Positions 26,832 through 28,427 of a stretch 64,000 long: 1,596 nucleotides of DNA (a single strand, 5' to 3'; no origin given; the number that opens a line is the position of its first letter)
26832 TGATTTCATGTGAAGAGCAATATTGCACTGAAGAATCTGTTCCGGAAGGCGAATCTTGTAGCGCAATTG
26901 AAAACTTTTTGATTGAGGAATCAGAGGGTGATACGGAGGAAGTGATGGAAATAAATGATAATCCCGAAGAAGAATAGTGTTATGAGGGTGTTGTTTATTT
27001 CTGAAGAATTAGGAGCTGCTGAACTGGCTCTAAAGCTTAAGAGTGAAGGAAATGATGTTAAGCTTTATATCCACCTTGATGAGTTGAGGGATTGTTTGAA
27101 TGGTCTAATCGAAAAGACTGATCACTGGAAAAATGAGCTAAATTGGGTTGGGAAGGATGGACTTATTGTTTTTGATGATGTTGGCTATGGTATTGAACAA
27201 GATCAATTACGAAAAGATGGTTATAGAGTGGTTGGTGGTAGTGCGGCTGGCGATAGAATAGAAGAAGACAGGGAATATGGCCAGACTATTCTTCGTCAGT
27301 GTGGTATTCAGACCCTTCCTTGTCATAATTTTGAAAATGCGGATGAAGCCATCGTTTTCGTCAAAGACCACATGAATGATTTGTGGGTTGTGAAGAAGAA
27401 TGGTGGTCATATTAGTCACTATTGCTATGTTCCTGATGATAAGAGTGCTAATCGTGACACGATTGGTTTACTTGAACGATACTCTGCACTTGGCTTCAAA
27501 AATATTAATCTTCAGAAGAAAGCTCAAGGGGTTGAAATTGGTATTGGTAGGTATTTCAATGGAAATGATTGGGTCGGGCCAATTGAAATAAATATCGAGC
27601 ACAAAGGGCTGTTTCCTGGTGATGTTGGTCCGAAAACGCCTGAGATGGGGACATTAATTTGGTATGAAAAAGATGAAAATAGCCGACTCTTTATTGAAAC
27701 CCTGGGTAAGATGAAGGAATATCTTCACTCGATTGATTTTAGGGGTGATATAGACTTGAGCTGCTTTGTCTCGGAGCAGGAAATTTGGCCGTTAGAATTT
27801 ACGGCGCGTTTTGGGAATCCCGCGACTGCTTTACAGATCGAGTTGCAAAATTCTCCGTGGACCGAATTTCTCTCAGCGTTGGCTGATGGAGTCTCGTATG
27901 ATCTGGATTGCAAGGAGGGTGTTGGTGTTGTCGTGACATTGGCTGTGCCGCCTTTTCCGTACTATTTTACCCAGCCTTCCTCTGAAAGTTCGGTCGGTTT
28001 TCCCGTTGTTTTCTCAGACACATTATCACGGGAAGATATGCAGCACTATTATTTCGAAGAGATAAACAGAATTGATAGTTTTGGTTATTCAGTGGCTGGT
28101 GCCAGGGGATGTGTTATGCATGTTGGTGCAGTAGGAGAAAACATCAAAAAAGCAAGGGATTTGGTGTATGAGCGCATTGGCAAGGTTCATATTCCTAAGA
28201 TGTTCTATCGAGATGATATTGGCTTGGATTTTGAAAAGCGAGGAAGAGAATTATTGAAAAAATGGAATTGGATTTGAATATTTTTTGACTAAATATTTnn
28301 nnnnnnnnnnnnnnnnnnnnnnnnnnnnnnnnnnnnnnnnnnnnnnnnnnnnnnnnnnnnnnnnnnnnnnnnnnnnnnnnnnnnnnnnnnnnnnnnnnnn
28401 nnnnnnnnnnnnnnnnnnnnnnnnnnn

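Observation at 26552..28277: Cys-rich acidic-tailed small membrane protein translationally coupled to a divergent PurD-like ATP-grasp ligase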

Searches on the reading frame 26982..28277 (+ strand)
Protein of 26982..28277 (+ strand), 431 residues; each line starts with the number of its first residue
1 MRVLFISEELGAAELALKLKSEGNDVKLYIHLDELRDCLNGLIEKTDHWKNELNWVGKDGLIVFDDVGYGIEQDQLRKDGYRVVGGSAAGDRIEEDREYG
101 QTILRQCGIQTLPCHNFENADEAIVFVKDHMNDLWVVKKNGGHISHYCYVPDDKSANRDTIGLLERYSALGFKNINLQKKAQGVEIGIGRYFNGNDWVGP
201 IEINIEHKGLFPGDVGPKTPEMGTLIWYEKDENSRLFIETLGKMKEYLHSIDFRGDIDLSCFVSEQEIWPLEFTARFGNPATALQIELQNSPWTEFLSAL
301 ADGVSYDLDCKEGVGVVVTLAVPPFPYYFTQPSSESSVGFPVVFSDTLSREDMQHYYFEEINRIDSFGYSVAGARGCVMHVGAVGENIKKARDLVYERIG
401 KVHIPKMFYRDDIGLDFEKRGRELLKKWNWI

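Call 3: search_protein_families(library=pfam, proteins=[window:26982-28277:+], max_evalue=0.1)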
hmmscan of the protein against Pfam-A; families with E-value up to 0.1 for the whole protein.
window:26982-28277:+ (431 aa): 2 families
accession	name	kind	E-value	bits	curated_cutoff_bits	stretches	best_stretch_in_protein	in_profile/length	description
PF01071.24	GARS_A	-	5.6e-10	39.8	27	1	96-282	2-194/194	Phosphoribosylglycinamide synthetase, ATP-grasp (A) domain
PF02843.22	GARS_C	-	9.4e-09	35.9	34.8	1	374-415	50-91/92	Phosphoribosylglycinamide synthetase, C domain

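Call 4: search_protein_families(library=ncbifam, proteins=[window:26982-28277:+], max_evalue=0.1)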
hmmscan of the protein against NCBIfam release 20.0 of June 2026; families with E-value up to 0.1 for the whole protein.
window:26982-28277:+ (431 aa): 1 family
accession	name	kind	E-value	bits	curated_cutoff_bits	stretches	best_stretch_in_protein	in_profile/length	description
TIGR00877.1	purD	equivalog_domain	1.9e-28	99.5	288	1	74-416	82-422/425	phosphoribosylamine--glycine ligase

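Call 6: search_solved_structures(query=window:26982-28277:+, max_evalue=0.01, show_alignments=2)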
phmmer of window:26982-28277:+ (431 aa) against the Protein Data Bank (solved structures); distinct sequences matched with E-value up to 0.01: 9.
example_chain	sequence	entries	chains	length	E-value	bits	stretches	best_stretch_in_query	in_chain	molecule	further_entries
2xcl_A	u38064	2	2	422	8.2e-19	70.6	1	74-416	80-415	PHOSPHORIBOSYLAMINE--GLYCINE LIGASE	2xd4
2ip4_A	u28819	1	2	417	1.5e-14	56.5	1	74-415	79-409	Phosphoribosylamine--glycine ligase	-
2yrw_A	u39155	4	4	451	6.8e-14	54.3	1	25-416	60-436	Phosphoribosylglycinamide synthetase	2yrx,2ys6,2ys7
2yw2_A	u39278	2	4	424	2.2e-10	42.8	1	73-414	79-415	Phosphoribosylamine--glycine ligase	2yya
5vev_A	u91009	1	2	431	2.6e-10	42.6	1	74-413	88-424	Phosphoribosylamine--glycine ligase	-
3lp8_A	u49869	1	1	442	9.2e-10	40.7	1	73-414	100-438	Phosphoribosylamine-glycine ligase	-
2qk4_A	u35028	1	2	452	3.6e-07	32.2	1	75-414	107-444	Trifunctional purine biosynthetic protein adenosine-3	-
1vkz_A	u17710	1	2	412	1.2e-05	27.2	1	91-415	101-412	Phosphoribosylamine--glycine ligase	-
3mjf_A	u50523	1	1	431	0.00068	21.4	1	74-421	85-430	Phosphoribosylamine--glycine ligase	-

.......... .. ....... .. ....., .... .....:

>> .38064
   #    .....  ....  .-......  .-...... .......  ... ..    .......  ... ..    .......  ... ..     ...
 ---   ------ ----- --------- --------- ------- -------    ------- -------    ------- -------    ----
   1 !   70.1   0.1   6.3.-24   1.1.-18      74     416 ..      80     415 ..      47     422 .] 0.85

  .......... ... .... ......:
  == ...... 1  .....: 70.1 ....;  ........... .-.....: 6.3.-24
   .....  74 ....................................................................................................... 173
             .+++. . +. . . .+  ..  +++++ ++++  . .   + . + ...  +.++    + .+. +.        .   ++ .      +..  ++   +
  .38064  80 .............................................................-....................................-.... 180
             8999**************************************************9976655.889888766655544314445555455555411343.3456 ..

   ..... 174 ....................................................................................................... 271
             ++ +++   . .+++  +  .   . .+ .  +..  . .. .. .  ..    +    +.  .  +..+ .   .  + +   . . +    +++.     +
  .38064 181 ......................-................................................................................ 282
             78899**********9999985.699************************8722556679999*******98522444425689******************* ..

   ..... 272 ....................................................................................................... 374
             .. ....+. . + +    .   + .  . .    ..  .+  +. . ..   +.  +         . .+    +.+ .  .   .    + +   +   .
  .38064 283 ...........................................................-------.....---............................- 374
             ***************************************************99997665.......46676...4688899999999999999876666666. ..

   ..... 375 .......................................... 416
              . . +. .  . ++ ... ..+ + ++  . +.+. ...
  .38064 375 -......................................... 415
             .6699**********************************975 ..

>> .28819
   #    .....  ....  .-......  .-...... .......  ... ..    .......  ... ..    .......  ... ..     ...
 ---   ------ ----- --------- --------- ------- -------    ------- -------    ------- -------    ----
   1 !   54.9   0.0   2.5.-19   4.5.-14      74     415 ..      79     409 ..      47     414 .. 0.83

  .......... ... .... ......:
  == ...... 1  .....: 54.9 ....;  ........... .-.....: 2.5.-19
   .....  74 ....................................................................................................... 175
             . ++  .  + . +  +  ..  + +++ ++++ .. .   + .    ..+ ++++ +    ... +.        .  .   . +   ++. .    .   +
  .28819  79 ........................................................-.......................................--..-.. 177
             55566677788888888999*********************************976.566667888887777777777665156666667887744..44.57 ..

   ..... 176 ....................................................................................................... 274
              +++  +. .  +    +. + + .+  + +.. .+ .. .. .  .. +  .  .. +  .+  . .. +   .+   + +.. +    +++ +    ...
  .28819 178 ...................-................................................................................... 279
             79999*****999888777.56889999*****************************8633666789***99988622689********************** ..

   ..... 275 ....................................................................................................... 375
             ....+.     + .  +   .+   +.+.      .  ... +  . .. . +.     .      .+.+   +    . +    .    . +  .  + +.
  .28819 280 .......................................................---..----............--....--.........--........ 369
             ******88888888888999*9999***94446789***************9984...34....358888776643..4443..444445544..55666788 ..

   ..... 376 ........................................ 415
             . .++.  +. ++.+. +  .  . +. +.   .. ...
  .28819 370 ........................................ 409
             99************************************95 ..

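Call 7: find_homologous_proteins(query=window:26982-28277:+)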
Query window:26982-28277:+ (431 aa): 1345 proteins with E <= 0.001 among 8000 candidates; the best 120 are listed.
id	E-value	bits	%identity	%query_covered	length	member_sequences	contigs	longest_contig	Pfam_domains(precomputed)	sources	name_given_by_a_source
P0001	0.0e+0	1010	100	100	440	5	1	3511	PF02843.23,PF01071.25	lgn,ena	-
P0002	1.3e-249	846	82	100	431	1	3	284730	PF02843.23,PF01071.25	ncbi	-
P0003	3.1e-232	789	78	100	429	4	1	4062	PF02843.23,PF01071.25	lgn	-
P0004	3.1e-229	779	77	100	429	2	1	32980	PF02843.23,PF01071.25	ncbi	ncbi:MAG: hypothetical protein WA082_02285 [Candidatus Moraniibacteriota bacterium]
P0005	4.9e-224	762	74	100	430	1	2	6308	PF02843.23,PF01071.25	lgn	-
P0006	6.1e-204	696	70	100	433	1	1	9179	PF02843.23,PF01071.25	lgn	-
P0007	8.0e-198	676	67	100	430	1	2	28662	PF02843.23,PF01071.25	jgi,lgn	-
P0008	9.6e-198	675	67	100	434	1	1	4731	PF02843.23,PF01071.25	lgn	-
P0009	3.1e-187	641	63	100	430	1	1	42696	PF02843.23,PF01071.25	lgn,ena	-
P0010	2.5e-166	572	56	100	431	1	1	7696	PF02843.23,PF01071.25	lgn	-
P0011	8.5e-165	567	57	100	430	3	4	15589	PF02843.23,PF01071.25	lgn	-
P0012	2.0e-163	562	57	100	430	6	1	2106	PF02843.23,PF01071.25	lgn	-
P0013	4.2e-162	558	55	100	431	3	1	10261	PF02843.23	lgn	-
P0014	4.0e-160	551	54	100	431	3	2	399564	PF02843.23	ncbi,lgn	-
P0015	4.1e-160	551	57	100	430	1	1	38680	PF02843.23,PF01071.25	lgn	-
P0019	3.4e-157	542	54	100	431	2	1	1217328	PF02843.23,PF01071.25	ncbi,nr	ncbi:MAG: hypothetical protein IPJ68_03165 [Candidatus Moraniibacteriota bacterium]|nr:MAG: hypothet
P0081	2.5e-133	463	50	100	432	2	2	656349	PF02843.23,PF01071.25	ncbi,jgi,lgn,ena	ncbi:MAG: phosphoribosylglycinamide synthetase C domain-containing protein [Parcubacteria group bact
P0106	9.3e-132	458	50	100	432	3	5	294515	PF02843.23,PF01071.25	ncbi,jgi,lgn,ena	-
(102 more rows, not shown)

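Call 10: find_related_loci(query=A1, collection=genome_contigs, flank=6000)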
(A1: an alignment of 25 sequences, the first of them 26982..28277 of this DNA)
Query A1 (431 aa) in genome_contigs; peptide patterns used: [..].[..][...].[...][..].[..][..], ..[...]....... (x = any residue, [..] = any of these).
189 stretches matched a pattern; 178 encode a relative of the query (tblastn E <= 1e-3); the best 80 are kept; 80 distinct loci.
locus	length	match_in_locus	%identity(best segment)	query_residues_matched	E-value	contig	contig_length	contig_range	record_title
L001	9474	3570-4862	82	1-431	0e+0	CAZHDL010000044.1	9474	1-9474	MAG TPA_asm: uncultured Bdellovibrionales bacterium isolate SRP219642_co10_72 genome assembly, contig: NODE_7613_length_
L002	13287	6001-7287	77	1-431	0e+0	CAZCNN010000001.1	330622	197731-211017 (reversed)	MAG TPA_asm: uncultured Bdellovibrionales bacterium isolate SRP286056_co2_548 genome assembly, contig: NODE_12_length_33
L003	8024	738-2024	77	1-431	0e+0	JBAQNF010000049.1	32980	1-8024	MAG: Candidatus Moraniibacteriota bacterium isolate MFD12002_ilm_asm_bin7 k127_108570, whole genome shotgun sequence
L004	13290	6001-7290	57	1-431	2e-166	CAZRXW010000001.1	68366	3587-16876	MAG TPA_asm: uncultured Bdellovibrionales bacterium isolate SRP342105_co1_42 genome assembly, contig: NODE_491_length_68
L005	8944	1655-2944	54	1-431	2e-162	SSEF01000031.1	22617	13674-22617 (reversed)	MAG: Candidatus Moraniibacteriota bacterium isolate Bin_68_2 c_000000025285, whole genome shotgun sequence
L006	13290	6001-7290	54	1-431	4e-161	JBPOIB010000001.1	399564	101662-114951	MAG: Candidatus Moraniibacteriota bacterium isolate MAG_655 c_000000434175, whole genome shotgun sequence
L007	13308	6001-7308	55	1-431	3e-158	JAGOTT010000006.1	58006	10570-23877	MAG: Candidatus Moraniibacteriota bacterium isolate Gw_Eff_bin_440 Gw_Eff_787_length_58006_cov_5.511014, whole genome sh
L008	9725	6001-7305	54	1-431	1e-156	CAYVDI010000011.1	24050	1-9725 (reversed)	MAG TPA_asm: uncultured Bdellovibrionales bacterium isolate SRP135725_co1_487 genome assembly, contig: NODE_2530_length_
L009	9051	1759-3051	51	1-430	1e-148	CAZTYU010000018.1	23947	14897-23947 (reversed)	MAG TPA_asm: uncultured Bdellovibrionales bacterium isolate SRP342105_co1_290 genome assembly, contig: NODE_2786_length_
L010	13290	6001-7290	53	1-431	4e-148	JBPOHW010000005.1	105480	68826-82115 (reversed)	MAG: Candidatus Moraniibacteriota bacterium isolate MAG_322 c_000000394488, whole genome shotgun sequence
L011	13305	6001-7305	54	1-431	5e-148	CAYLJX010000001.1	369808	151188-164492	MAG TPA_asm: uncultured Bdellovibrionales bacterium isolate SRP342105_co1_463 genome assembly, contig: NODE_13_length_36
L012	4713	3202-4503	49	1-431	7e-142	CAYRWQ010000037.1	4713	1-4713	MAG TPA_asm: uncultured Bdellovibrionales bacterium isolate binchicken_co128_176 genome assembly, contig: NODE_18969_len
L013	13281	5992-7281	50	1-431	6e-139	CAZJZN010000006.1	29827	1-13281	MAG TPA_asm: uncultured Bdellovibrionales bacterium isolate SRP286056_co1_430 genome assembly, contig: NODE_1736_length_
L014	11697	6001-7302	51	1-431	7e-139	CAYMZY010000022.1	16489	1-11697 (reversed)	MAG TPA_asm: uncultured Bdellovibrionales bacterium isolate SRP286056_co1_431 genome assembly, contig: NODE_4270_length_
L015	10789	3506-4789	50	1-431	3e-138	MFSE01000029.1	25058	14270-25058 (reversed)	MAG: Candidatus Moranbacteria bacterium RIFOXYA12_FULL_35_19 rifixya3_full_scaffold_903, whole genome shotgun sequence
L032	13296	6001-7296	50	1-431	3e-131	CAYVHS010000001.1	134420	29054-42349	MAG TPA_asm: uncultured Bdellovibrionales bacterium isolate SRP278252_co2_49 genome assembly, contig: NODE_157_length_13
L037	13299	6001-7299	47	1-431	4e-130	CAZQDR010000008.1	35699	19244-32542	MAG TPA_asm: uncultured Candidatus Saccharibacteria bacterium isolate SRP286056_co1_742 genome assembly, contig: NODE_12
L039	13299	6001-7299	48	1-431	4e-130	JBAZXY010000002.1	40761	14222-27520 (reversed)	MAG: Parcubacteria group bacterium isolate SO_2017_GW1_67 NODE_4538_length_40761_cov_3.695969_OW334_2017, whole genome s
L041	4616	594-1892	49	1-431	2e-131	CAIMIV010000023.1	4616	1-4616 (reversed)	uncultured bacterium isolate MJ-2014-D5_bin-329 genome assembly, contig: bin-329:23/71, whole genome shotgun sequence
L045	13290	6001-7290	48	1-431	1e-128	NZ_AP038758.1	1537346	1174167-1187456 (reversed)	Minisyncoccus archaeiphilus strain PMX.108 chromosome, complete genome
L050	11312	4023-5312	49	1-431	5e-127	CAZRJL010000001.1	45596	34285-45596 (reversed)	MAG TPA_asm: uncultured Bdellovibrionales bacterium isolate binchicken_co220_173 genome assembly, contig: NODE_419_lengt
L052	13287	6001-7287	50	1-431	5e-126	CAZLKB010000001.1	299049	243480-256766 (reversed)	MAG TPA_asm: uncultured Gammaproteobacteria bacterium isolate binchicken_co115_145 genome assembly, contig: NODE_32_leng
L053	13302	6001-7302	47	1-431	7e-126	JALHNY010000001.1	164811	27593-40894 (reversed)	MAG: Candidatus Paceibacterota bacterium isolate Bin_78_2_sub c_000000000615, whole genome shotgun sequence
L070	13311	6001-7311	48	1-431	3e-122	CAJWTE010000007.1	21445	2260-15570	TPA_asm: uncultured bacterium isolate ERR599159_bin.42_MetaBAT_v2.12.1_MAG genome assembly, contig: NODE_890_length_2144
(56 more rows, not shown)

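Call 51: search_protein_families(library=pfam, alignment_id=A6, max_evalue=0.00001)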
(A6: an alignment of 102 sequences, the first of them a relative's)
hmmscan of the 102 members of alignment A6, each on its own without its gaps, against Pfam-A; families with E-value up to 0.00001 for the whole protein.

A. member 1, L049:5446-5850:+ (135 aa): 1 family
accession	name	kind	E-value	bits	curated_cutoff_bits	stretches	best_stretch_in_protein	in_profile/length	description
PF02675.21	AdoMet_dc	-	4.2e-13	50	25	1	17-128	2-107/107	S-adenosylmethionine decarboxylase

B. families by the number of members that match (of 102 scanned): 85 families (the first 25 are shown)
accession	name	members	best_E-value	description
PF04055.27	Radical_SAM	4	1.1e-19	Radical SAM superfamily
PF00856.33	SET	4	1.2e-14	SET domain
PF00005.33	ABC_tran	3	3.6e-51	ABC transporter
PF01556.23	DnaJ_C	3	1.8e-41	DnaJ C terminal domain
PF02675.21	AdoMet_dc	3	1.5e-26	S-adenosylmethionine decarboxylase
PF00226.36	DnaJ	3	3.9e-24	DnaJ domain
PF00293.34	NUDIX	3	9.3e-21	NUDIX domain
PF00684.25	DnaJ_CXXCXGXG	3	4.6e-15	DnaJ central domain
PF13847.12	Methyltransf_31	3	1.1e-06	Methyltransferase domain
PF04551.19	GcpE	2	2.5e-154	GcpE protein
PF01135.25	PCMT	2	5.2e-56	Protein-L-isoaspartate(D-aspartate) O-methyltransferase (PCMT)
PF12647.12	RNHCP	2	3e-29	RNHCP domain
PF05193.26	Peptidase_M16_C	2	4e-27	Peptidase M16 inactive domain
PF02463.25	SMC_N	2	9.1e-15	RecF/RecN/SMC N terminal domain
PF13304.12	AAA_21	2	2.4e-14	AAA domain, putative AbiEii toxin, Type IV TA system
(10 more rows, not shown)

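Call 55: search_solved_structures(query=L009:3165-3875:+, max_evalue=0.01)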
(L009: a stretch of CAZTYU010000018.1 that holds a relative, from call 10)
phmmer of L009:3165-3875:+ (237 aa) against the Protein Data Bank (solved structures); distinct sequences matched with E-value up to 0.01: 4.
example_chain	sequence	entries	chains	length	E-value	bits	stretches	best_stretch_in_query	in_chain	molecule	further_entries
3orh_A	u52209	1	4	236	3.1e-46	161.2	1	38-237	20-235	Guanidinoacetate N-methyltransferase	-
1xcj_A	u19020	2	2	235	3.1e-46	161.2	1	38-237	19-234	Guanidinoacetate N-methyltransferase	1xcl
1p1b_A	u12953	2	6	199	3.6e-43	151.1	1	54-237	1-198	Guanidinoacetate N-methyltransferase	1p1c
1khh_A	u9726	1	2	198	1.6e-42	149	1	55-237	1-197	Guanidinoacetate methyltransferase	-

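Call 56: search_protein_families(library=ncbifam, proteins=[L009:3165-3875:+, L045:5597-6001:+, L070:5582-5995:+, L013:5452-5958:+, L039:4074-5138:+, L039:5179-5952:+, L041:2025-2768:+], max_evalue=0.001)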
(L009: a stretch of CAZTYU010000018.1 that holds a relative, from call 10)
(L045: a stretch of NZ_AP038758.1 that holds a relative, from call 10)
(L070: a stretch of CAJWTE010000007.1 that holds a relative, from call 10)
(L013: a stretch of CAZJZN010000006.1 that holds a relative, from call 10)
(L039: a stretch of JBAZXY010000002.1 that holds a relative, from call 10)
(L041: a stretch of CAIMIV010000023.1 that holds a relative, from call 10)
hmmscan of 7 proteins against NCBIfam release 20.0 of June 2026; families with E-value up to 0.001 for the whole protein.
L009:3165-3875:+ (237 aa): 1 family
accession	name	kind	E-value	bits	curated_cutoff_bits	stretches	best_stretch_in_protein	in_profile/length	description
NF003380.0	PRK04457.1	equivalog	8.9e-05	21.6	304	1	76-185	69-180/265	polyamine aminopropyltransferase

L045:5597-6001:+ (135 aa): 1 family
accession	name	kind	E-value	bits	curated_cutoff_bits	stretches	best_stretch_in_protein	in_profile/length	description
TIGR03330.1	SAM_DCase_Bsu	equivalog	2.7e-20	72.8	75.65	1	7-124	3-112/112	adenosylmethionine decarboxylase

L070:5582-5995:+ (138 aa): 1 family
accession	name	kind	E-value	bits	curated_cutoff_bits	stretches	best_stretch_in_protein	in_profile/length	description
TIGR03330.1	SAM_DCase_Bsu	equivalog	5.8e-24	84.6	75.65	1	13-129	3-112/112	adenosylmethionine decarboxylase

L013:5452-5958:+ (169 aa): 1 family
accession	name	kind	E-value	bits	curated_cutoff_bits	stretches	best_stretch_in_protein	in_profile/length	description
TIGR03330.1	SAM_DCase_Bsu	equivalog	3.9e-21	75.5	75.65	1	38-154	3-112/112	adenosylmethionine decarboxylase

L039:4074-5138:+ (355 aa): 8 families
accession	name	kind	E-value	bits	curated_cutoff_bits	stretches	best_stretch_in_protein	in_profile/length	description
NF002010.0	PRK00811.1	equivalog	2e-32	112.6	260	1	131-352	18-237/287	polyamine aminopropyltransferase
TIGR03330.1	SAM_DCase_Bsu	equivalog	9.8e-31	106.4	75.65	1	8-116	4-112/112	adenosylmethionine decarboxylase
TIGR00417.1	speE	equivalog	1.5e-30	106.4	249.55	1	129-316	10-196/271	spermidine synthase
NF002956.0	PRK03612.1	equivalog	5.5e-23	81.1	472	1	136-271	241-386/522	polyamine aminopropyltransferase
NF002435.0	PRK01581.1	equivalog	2.7e-16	59.6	537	1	109-350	70-309/374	polyamine aminopropyltransferase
NF037959.1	MFS_SpdSyn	subfamily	1.5e-05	24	40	1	175-267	262-352/480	fused MFS/spermidine synthase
NF003380.0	PRK04457.1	equivalog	0.00013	21.1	304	1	186-269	67-149/265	polyamine aminopropyltransferase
TIGR03533.1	L3_gln_methyl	equivalog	0.00071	19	229.7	0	176-265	108-195/284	50S ribosomal protein L3 N(5)-glutamine methyltransferase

L039:5179-5952:+ (258 aa): 6 families
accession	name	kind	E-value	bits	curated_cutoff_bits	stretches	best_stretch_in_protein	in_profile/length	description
NF002010.0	PRK00811.1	equivalog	2.9e-38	131.8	260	1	33-249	18-231/287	polyamine aminopropyltransferase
TIGR00417.1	speE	equivalog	2.1e-35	122.3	249.55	1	33-247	12-221/271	spermidine synthase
NF002956.0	PRK03612.1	equivalog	1.4e-20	73.2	472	1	38-248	241-453/522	polyamine aminopropyltransferase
NF002435.0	PRK01581.1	equivalog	5.6e-12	45.4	537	1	34-253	93-309/374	polyamine aminopropyltransferase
NF003380.0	PRK04457.1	equivalog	5.8e-08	32.1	304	1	88-207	67-178/265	polyamine aminopropyltransferase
TIGR03534.1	RF_mod_PrmC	equivalog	0.0006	19.3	199.1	0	82-169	79-162/253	peptide chain release factor N(5)-glutamine methyltransferase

L041:2025-2768:+ (248 aa): 0 families
